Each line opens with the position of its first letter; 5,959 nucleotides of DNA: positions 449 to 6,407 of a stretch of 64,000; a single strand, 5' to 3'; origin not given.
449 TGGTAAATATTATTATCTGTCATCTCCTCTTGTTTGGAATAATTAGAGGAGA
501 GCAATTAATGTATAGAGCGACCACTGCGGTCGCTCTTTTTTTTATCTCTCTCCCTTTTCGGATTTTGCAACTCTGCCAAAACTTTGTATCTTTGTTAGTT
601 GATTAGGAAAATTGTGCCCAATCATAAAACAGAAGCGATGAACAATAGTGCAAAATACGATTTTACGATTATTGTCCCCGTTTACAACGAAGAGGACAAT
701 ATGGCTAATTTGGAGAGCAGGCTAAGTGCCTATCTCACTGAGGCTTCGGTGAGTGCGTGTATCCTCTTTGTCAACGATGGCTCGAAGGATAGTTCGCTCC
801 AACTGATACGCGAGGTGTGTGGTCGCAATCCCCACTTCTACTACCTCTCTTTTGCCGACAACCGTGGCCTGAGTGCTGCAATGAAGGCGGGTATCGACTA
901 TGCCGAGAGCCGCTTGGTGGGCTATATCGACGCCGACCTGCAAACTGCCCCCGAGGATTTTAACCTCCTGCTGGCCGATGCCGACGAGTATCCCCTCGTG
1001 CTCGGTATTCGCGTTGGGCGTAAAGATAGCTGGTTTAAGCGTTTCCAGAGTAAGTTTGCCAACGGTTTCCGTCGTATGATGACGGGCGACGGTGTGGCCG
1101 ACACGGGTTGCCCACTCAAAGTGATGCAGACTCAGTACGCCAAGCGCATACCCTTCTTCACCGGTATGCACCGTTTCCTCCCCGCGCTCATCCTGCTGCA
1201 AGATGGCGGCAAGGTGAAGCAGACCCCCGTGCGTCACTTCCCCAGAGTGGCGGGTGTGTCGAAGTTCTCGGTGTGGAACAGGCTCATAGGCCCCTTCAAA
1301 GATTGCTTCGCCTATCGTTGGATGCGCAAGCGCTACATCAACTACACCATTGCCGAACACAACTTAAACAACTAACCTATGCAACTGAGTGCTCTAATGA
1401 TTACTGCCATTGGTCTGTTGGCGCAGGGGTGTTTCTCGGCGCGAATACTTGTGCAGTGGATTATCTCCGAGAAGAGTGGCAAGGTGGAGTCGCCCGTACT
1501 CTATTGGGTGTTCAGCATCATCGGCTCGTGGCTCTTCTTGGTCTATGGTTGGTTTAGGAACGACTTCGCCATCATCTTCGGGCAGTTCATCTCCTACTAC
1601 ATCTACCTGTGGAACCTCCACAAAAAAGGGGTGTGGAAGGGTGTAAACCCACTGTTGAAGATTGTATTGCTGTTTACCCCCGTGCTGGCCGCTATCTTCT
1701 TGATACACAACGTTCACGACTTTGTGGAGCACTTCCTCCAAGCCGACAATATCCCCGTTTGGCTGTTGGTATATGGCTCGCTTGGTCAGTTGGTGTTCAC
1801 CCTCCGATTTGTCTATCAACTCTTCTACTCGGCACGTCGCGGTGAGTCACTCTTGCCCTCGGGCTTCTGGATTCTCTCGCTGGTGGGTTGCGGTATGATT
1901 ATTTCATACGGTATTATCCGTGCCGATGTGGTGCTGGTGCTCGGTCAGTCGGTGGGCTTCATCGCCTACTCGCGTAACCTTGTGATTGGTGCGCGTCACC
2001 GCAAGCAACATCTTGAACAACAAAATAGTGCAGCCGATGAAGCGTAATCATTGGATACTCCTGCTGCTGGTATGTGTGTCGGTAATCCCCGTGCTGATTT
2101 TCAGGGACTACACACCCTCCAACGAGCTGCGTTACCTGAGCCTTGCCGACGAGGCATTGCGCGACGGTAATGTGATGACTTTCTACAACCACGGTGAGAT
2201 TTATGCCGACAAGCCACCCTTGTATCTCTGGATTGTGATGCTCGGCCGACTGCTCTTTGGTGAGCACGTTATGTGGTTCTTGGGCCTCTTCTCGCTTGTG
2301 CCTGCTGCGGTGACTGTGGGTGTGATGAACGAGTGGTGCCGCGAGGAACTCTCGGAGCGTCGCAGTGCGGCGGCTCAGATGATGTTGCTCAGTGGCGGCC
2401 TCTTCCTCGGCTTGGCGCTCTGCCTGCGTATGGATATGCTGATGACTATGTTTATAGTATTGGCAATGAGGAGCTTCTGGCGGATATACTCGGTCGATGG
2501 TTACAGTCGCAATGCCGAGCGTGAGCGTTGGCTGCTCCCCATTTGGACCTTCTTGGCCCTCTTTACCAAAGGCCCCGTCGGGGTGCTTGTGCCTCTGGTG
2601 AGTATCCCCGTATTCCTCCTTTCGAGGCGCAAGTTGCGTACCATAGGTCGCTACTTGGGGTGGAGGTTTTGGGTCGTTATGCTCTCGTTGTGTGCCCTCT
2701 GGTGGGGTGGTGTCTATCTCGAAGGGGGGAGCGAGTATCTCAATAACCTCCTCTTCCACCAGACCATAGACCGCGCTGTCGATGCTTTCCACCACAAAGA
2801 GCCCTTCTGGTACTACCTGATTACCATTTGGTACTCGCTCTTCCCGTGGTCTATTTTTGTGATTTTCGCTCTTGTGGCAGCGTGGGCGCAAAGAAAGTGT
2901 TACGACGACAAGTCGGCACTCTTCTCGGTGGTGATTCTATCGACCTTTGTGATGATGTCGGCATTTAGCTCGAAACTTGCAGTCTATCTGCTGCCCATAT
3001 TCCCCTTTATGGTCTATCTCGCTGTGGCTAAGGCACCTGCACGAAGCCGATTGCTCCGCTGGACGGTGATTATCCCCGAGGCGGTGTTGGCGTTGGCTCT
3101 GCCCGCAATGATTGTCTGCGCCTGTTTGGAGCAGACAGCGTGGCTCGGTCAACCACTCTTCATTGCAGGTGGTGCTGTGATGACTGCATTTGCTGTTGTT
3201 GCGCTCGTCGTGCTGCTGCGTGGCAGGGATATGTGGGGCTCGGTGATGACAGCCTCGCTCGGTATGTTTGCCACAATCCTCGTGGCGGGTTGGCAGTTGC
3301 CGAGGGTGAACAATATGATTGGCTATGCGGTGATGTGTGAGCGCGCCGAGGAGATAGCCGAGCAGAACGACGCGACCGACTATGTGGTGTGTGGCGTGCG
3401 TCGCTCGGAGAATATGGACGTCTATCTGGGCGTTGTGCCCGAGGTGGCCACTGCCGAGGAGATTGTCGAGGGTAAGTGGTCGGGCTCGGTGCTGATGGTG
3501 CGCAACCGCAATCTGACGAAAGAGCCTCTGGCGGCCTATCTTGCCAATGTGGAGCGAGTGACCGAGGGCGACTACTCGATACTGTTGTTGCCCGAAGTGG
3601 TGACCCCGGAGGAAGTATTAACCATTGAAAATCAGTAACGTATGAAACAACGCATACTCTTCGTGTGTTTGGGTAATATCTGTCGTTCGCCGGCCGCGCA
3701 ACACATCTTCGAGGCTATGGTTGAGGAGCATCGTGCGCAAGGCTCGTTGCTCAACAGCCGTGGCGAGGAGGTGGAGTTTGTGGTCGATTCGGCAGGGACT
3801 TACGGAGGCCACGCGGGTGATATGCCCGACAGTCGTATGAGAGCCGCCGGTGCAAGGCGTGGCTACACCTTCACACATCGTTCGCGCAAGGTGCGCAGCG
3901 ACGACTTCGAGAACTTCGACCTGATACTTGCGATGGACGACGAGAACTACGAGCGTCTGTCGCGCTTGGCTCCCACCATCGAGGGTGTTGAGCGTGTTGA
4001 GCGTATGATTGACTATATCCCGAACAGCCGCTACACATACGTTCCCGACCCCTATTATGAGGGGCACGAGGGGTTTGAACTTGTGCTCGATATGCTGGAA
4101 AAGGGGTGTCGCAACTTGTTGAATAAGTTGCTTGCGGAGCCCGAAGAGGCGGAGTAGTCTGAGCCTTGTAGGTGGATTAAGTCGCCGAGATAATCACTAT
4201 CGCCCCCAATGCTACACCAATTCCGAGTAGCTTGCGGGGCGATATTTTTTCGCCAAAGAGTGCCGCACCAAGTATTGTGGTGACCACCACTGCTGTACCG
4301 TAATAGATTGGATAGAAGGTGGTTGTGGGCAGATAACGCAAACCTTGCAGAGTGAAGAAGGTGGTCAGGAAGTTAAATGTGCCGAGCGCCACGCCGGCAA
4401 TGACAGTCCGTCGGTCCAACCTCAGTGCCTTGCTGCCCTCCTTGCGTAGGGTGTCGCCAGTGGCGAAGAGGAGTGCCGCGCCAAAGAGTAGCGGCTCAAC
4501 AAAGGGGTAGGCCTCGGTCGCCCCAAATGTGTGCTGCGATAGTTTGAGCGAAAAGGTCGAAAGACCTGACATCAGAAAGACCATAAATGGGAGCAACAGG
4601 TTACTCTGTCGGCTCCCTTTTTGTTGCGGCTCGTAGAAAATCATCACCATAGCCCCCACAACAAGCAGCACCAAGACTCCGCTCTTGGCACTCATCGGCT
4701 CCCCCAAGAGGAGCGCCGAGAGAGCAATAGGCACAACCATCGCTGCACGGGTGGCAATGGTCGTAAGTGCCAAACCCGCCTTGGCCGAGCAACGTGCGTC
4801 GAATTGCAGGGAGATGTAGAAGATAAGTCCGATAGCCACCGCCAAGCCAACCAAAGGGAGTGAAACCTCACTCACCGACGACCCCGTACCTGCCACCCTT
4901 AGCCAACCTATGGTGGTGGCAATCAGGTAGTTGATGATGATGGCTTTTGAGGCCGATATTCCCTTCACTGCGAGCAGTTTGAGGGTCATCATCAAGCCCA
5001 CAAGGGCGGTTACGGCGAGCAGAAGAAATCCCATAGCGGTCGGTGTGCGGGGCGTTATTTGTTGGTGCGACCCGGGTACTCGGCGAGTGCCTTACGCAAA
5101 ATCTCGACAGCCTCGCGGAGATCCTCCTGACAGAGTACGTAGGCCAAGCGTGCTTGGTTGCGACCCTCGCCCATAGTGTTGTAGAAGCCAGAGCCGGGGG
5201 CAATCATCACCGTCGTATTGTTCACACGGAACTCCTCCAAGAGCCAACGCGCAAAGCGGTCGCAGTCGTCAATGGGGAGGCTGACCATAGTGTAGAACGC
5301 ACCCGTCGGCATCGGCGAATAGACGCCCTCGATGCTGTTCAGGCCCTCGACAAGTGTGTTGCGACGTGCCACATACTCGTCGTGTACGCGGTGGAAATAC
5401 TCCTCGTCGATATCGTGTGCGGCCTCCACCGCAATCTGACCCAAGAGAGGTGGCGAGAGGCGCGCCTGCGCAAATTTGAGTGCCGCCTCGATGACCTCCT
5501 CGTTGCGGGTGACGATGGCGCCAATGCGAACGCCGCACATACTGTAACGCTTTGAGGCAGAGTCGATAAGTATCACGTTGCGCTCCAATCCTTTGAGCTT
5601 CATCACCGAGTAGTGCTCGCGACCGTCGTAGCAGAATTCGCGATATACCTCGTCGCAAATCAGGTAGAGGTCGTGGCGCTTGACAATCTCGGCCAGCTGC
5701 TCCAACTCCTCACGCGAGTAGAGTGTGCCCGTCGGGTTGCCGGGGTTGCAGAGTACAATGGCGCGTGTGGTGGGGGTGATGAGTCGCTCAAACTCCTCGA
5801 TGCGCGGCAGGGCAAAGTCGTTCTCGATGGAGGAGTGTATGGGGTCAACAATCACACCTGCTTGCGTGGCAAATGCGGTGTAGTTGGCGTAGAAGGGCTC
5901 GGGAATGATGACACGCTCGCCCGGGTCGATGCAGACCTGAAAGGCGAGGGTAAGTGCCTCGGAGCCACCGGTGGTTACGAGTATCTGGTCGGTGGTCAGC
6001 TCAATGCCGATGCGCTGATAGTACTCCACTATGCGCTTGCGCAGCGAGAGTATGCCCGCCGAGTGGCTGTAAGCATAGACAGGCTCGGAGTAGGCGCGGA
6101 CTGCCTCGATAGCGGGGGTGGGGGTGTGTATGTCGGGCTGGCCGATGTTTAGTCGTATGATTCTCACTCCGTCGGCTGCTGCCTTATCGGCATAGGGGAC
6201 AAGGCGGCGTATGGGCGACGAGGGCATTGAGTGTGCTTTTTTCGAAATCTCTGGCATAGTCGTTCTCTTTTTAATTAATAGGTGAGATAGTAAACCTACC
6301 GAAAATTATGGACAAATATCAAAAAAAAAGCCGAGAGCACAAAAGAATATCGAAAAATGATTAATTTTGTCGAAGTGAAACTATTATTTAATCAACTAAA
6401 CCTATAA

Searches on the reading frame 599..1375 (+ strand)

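Call 31: search_protein_families(library=pfam, proteins=[window:599-1375:+], max_evalue=0.00001)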
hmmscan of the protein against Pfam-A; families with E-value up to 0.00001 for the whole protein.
window:599-1375:+ (258 aa): 2 families
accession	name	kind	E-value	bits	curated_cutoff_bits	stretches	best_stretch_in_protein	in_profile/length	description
PF00535.33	Glycos_transf_2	-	1.5e-22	80.7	23.3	1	23-154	1-131/168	Glycosyl transferase family 2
PF10111.15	Glyco_tranf_2_2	-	3.1e-08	33.9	27.3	1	23-124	1-102/276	Glycosyltransferase like family 2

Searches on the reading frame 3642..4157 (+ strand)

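Call 31: search_protein_families(library=pfam, proteins=[window:3642-4157:+], max_evalue=0.00001)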
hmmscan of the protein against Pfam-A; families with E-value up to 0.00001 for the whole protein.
window:3642-4157:+ (171 aa): 1 family
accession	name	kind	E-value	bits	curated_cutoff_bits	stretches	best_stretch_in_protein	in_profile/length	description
PF01451.26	LMWPc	-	6.6e-35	120.9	23.2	1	5-160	1-144/144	Low molecular weight phosphotyrosine protein phosphatase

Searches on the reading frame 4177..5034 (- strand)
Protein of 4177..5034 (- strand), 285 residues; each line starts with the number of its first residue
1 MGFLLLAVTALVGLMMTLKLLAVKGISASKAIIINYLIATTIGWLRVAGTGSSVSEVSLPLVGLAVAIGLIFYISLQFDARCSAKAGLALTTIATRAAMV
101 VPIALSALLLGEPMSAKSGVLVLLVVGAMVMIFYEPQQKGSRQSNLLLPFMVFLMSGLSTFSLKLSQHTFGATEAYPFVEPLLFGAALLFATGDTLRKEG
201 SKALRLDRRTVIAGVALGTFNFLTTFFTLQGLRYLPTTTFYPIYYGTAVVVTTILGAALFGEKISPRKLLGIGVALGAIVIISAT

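Call 31: search_protein_families(library=pfam, proteins=[window:4177-5034:-], max_evalue=0.00001)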
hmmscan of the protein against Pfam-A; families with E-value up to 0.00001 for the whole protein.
window:4177-5034:- (285 aa): 1 family
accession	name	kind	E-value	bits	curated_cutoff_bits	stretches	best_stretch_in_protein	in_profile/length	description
PF00892.27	EamA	-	5.7e-10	40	28.2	1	150-283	8-134/135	EamA-like transporter family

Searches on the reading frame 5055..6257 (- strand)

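Call 31: search_protein_families(library=pfam, proteins=[window:5055-6257:-], max_evalue=0.00001)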
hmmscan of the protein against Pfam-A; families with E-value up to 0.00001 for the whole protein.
window:5055-6257:- (400 aa): 4 families
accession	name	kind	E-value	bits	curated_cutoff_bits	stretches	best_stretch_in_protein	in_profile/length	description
PF00155.27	Aminotran_1_2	-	3.2e-56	191.5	19.7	1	33-349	3-332/361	Aminotransferase class I and II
PF01041.23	DegT_DnrJ_EryC1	-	5.5e-07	29.6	19.8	1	89-202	39-145/360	DegT/DnrJ/EryC1/StrS aminotransferase family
PF00266.25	Aminotran_5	-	6.5e-07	29.1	21.5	1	46-204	12-177/371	Aminotransferase class-V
PF01212.27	Beta_elim_lyase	-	9.3e-07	28.9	27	1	89-202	47-168/288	Beta-eliminating lyase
